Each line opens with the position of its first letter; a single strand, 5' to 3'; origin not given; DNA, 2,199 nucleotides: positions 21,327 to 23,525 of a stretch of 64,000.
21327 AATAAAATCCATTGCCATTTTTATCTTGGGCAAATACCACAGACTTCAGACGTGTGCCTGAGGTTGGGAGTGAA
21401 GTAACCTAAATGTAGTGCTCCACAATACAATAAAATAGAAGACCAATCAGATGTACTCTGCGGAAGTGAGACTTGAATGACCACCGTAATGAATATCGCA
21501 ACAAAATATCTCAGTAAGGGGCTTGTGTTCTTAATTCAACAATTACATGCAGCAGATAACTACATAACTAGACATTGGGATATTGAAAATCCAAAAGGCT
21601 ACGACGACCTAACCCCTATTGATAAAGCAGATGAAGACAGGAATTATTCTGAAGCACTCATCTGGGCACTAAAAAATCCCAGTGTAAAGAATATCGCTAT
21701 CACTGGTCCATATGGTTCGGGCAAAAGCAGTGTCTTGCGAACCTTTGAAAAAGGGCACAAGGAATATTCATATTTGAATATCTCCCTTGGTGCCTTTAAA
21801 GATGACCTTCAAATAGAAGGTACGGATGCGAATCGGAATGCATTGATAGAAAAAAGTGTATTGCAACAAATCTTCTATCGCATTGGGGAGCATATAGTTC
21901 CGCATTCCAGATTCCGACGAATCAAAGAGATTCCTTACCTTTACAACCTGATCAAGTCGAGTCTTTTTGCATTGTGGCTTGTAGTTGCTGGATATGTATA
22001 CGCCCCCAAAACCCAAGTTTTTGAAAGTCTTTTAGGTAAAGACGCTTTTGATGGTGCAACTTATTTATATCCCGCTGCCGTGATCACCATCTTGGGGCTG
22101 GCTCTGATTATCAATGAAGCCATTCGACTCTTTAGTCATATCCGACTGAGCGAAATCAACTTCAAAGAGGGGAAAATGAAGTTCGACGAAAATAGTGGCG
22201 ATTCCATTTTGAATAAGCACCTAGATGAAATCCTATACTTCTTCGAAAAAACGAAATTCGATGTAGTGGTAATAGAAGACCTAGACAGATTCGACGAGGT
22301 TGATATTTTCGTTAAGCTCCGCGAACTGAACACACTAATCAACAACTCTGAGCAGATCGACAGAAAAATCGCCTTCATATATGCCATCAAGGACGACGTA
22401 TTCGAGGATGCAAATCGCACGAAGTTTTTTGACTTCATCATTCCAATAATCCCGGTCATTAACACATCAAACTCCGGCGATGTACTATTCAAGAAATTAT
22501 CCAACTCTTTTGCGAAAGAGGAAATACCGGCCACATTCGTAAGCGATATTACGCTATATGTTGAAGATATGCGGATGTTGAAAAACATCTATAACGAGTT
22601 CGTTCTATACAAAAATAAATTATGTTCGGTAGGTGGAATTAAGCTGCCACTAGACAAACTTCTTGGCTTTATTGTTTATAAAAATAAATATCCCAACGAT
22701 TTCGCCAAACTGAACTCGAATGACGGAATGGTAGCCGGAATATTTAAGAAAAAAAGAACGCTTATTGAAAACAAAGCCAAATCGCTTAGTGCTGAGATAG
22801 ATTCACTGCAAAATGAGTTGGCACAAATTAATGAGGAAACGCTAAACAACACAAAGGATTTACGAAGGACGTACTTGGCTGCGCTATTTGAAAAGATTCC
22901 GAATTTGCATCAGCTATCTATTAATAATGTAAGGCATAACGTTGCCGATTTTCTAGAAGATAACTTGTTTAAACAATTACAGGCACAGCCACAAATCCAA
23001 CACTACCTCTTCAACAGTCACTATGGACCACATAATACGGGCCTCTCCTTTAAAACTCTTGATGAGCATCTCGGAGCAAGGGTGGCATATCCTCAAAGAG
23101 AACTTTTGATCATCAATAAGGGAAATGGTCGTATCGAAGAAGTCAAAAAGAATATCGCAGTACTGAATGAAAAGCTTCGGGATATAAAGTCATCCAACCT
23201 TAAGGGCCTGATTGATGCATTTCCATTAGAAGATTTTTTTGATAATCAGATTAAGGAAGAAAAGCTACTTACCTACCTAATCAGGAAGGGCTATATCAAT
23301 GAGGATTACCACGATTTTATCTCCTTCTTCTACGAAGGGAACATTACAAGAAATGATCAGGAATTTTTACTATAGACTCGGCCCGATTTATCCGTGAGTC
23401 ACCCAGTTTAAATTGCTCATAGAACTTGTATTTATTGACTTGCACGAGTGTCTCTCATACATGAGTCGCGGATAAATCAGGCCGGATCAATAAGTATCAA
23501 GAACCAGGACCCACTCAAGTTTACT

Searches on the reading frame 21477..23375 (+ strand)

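Call 31: search_protein_families(library=pfam, proteins=[window:21477-23375:+], max_evalue=0.001)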
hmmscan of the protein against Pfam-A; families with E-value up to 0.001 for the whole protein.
window:21477-23375:+ (632 aa): 2 families
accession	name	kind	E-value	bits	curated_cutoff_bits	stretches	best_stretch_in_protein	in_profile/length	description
PF20693.3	YobI-ATPase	-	9.2e-122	407.5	27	1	57-419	1-362/363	YobI-like P-loop NTPase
PF13191.12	AAA_16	-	0.00033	21.6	32.6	0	68-287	22-158/167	AAA ATPase domain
